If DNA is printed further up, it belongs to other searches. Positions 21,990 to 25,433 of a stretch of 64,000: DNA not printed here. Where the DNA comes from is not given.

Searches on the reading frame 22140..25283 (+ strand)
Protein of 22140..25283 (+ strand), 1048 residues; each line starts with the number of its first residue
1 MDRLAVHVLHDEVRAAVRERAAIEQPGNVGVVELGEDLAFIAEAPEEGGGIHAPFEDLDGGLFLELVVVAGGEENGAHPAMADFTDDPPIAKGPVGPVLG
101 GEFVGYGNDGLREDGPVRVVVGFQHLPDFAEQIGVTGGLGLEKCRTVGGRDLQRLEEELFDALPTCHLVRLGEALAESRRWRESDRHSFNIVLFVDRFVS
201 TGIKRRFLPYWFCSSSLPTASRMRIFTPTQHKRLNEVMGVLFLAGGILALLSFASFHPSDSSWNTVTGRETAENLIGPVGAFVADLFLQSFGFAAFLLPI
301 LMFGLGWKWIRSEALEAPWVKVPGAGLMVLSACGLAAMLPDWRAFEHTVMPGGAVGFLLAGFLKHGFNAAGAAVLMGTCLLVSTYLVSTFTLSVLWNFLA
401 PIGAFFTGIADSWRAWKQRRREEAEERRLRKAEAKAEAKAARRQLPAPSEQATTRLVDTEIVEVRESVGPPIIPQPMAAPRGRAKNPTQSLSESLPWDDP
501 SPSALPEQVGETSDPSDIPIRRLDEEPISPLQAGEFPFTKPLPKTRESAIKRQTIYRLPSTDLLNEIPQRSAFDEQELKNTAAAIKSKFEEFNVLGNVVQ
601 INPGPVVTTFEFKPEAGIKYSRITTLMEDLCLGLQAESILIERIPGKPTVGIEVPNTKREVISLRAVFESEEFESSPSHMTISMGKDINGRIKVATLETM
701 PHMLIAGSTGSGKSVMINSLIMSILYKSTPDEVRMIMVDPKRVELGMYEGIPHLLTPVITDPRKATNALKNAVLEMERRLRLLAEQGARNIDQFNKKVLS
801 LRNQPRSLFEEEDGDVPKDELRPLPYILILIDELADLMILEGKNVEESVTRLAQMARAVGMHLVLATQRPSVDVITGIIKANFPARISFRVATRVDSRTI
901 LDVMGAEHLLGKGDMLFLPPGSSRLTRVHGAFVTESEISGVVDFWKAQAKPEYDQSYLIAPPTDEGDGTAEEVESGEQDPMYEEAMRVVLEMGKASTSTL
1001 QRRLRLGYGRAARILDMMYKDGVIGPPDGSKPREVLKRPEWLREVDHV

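Call 80: search_protein_families(library=pfam, proteins=[window:22140-25283:+], max_evalue=0.00001)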
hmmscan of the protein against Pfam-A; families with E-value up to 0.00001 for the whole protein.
window:22140-25283:+ (1048 aa): 5 families
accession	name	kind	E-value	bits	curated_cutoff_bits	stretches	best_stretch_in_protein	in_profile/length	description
PF01580.24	FtsK_SpoIIIE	-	3.7e-63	213.4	24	1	664-872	2-221/221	FtsK/SpoIIIE family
PF13491.11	FtsK_4TM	-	3.4e-38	131.4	23.1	1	232-393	2-164/171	4TM region of DNA translocase FtsK/SpoIIIE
PF17854.6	FtsK_alpha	-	1.5e-29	102.5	22.9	1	558-656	1-101/101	FtsK alpha domain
PF09397.16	FtsK_gamma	-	8.2e-27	93.1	30.6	1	977-1036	2-61/63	Ftsk gamma domain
PF12846.13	AAA_10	-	2.8e-06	27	27.5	0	698-743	19-60/362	AAA-like domain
